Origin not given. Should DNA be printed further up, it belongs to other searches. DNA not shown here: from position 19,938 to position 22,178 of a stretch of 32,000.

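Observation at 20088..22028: Envelope helical-repeat protein ending in a Hint/BIL domain with a 17-residue tail (Hedgehog-like architecture, no toxin module)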

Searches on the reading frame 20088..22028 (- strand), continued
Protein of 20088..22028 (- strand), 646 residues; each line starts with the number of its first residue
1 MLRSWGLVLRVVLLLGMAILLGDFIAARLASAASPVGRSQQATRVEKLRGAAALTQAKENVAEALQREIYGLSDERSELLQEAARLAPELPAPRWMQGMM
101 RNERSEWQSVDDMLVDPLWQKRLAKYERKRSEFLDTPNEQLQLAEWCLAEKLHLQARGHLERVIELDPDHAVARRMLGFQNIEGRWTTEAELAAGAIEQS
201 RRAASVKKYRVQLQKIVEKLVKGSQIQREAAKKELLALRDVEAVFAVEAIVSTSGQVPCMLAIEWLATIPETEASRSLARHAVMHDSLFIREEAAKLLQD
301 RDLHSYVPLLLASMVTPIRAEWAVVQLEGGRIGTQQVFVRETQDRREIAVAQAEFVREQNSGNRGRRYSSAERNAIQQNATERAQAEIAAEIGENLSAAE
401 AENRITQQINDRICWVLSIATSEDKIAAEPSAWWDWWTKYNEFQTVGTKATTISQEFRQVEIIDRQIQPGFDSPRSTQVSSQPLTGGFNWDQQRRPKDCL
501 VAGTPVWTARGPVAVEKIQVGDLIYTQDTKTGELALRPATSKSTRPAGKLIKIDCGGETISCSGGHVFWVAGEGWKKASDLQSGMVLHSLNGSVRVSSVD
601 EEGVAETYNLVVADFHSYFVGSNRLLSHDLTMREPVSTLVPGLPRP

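Call 45: search_protein_families(library=pfam, alignment_id=A2, max_evalue=0.01)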
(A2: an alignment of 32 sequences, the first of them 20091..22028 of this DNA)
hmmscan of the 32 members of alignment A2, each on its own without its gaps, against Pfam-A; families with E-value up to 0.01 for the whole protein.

A. member 1, window:20091-22028:- (646 aa): 3 families
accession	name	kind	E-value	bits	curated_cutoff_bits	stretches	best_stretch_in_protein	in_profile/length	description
PF07591.16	PT-HINT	-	7e-17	62.4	27.7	1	506-625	2-127/137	Pretoxin HINT domain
PF13403.11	Hint_2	-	9.4e-07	29.7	28.4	1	499-534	2-37/147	Hint domain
PF13428.12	TPR_14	-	0.0022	18.9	23.5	1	137-178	1-42/44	Tetratricopeptide repeat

B. families by the number of members that match (of 32 scanned): 11 families
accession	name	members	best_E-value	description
PF07591.16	PT-HINT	32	1.3e-23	Pretoxin HINT domain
PF13403.11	Hint_2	32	4.1e-07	Hint domain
PF13646.12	HEAT_2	16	2.4e-08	HEAT repeats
PF13428.12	TPR_14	8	0.00017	Tetratricopeptide repeat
PF01079.26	Hint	7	5.8e-05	Hint module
PF13414.12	TPR_11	3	1.5e-07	TPR repeat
PF03130.22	HEAT_PBS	2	0.0018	PBS lyase HEAT-like repeat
PF14890.11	Intein_splicing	1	0.00076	Intein splicing domain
PF08517.17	AXH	1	0.0019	Ataxin-1 and HBP1 module (AXH)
PF07719.23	TPR_2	1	0.0049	Tetratricopeptide repeat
PF08852.17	DUF1822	1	0.0094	Protein of unknown function (DUF1822)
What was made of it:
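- On A-type BIL / PT-HINT (PF07591): All 32 of 32 members match (call 45).
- On Hedgehog Hog domain (PF01079 + SRR): It gives weak hits in 7 of 32 members, the best at E=5.8e-5 (call 45).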

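Call 62: predict_structure(alignment_id=A3)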
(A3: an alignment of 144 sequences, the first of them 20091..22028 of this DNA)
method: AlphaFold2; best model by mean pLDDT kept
length: 646 residues; sequences in the alignment: 144
mean_pLDDT: 91.5   pTM: 0.85
mean pLDDT of the five models: 91.5, 90.8, 90.6, 90.4, 90.2
residues with pLDDT >= 90: 531; 70-90: 55; 50-70: 34; < 50: 26
segments of 3 or more residues with pLDDT < 50: 474-493
pLDDT, mean of each block of 10 residues (from residue 1): 69 83 61 52 72 96 98 98 96 97 95 97 98 98 98 98 94 97 92 95 98 98 98 98 98 98 98 97 98 98 97 98 95 97 95 95 85 92 95 97 98 98 97 96 87 93 77 46 40 62 98 98 98 97 94 98 97 97 98 97 97 97 96 92 92
secondary structure, 60 per line:
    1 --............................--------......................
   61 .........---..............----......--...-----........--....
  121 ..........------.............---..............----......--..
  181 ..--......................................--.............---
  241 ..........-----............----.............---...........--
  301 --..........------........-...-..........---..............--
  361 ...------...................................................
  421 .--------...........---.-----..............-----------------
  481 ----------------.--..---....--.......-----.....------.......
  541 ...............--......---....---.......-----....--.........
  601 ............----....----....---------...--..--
elements in order: H3-30 H39-69 H73-86 H91-96 E99-101 E107-109 H110-114 H117-130 H137-149 H153-166 H171-176 E179-182 E185-188 H189-222 H225-237 H241-250 H256-267 H272-284 H288-298 H303-312 E319-326 E332-341 E345-358 H370-421 H430-440 E450-463 E505-508 E511-514 E523-527 E534-555 E558-563 E567-570 E574-577 E586-589 E592-612 E617-620 E625-628 E638-640
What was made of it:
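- The deep-alignment AF2 model is compact (pTM 0.85) with the tail ordered at pLDDT about 92 (call 62). The predicted precursor is compact (pTM 0.85, call 62).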

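Call 77: fold_search(model_id=the predicted structure, library=pdb)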
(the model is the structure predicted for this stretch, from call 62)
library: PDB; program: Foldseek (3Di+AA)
matches with E <= 10: 966; with E <= 0.001: 50
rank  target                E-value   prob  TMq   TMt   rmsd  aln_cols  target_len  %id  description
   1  2lwy_MODEL_1_A        7.9e-12  1.00  0.20  0.91   1.4       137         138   34  Solution Structure of Bacterial Intein-Like domain from Clostridium thermocellum (released 2013-05-08)
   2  6y75_B                1.1e-09  1.00  0.20  0.81   2.3       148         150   20  BIL2 domain from T.thermophila BUBL1 locus (C1A-N143A) (released 2021-02-03)
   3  6y75_A                1.7e-09  1.00  0.20  0.80   1.8       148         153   21  BIL2 domain from T.thermophila BUBL1 locus (C1A-N143A) (released 2021-02-03)
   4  6tmm_BBB              4.4e-09  1.00  0.19  0.76   2.6       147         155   20  BIL2 domain from T.thermophila BUBL1 locus (C1A-N143A) (released 2020-12-16)
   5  6tmm_AAA              1.8e-08  1.00  0.20  0.78   1.7       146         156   20  BIL2 domain from T.thermophila BUBL1 locus (C1A-N143A) (released 2020-12-16)
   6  1mi8                  3.9e-08  1.00  0.19  0.80   2.5       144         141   17  2.0 Angstrom crystal structure of a DnaB intein from Synechocystis sp. PCC 6803 (released 2003-08-19)
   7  6frh_B                7.7e-08  1.00  0.19  0.78   2.7       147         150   18  Crystal structure of Ssp DnaB Mini-Intein variant M86 (released 2019-01-30)
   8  6qaz                  7.7e-08  1.00  0.18  0.81   3.1       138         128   25  Crystal structure of gp41-1 intein (released 2019-11-13)
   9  6frh_A                8.5e-08  1.00  0.20  0.75   3.4       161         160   16  Crystal structure of Ssp DnaB Mini-Intein variant M86 (released 2019-01-30)
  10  6frg                  9.5e-08  1.00  0.19  0.72   4.1       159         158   16  Crystal structure of G-1F mutant of Ssp DnaB Mini-Intein variant M86 (released 2019-01-30)
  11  6riz                  1.2e-07  1.00  0.18  0.87   2.6       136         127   24  Crystal structure of gp41-1 intein (C1A, F65W, D107C) (released 2020-04-29)
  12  6fre                  1.4e-07  1.00  0.19  0.74   3.5       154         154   16  Crystal structure of G-1F/H73A mutant of Ssp DnaB Mini-Intein variant M86 (released 2019-01-30)
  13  3igd                  1.5e-07  1.00  0.18  0.79   2.5       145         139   19  Crystal structure of Mtu recA intein, splicing domain (released 2009-10-06)
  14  6bs8_B                1.6e-07  1.00  0.18  0.83   2.9       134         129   21  The class 3 DnaB intein from Mycobacterium smegmatis (released 2018-11-21)
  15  4o1r                  2.2e-07  1.00  0.18  0.77   2.7       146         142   18  Crystal structure of NpuDnaB intein (released 2014-03-19)
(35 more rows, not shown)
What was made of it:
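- On A-type BIL / PT-HINT (PF07591): Foldseek against 2LWY gives TM 0.91 and rmsd 1.4 A over 137 columns, from a model with pLDDT above 95 in this region (calls 62, 77).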
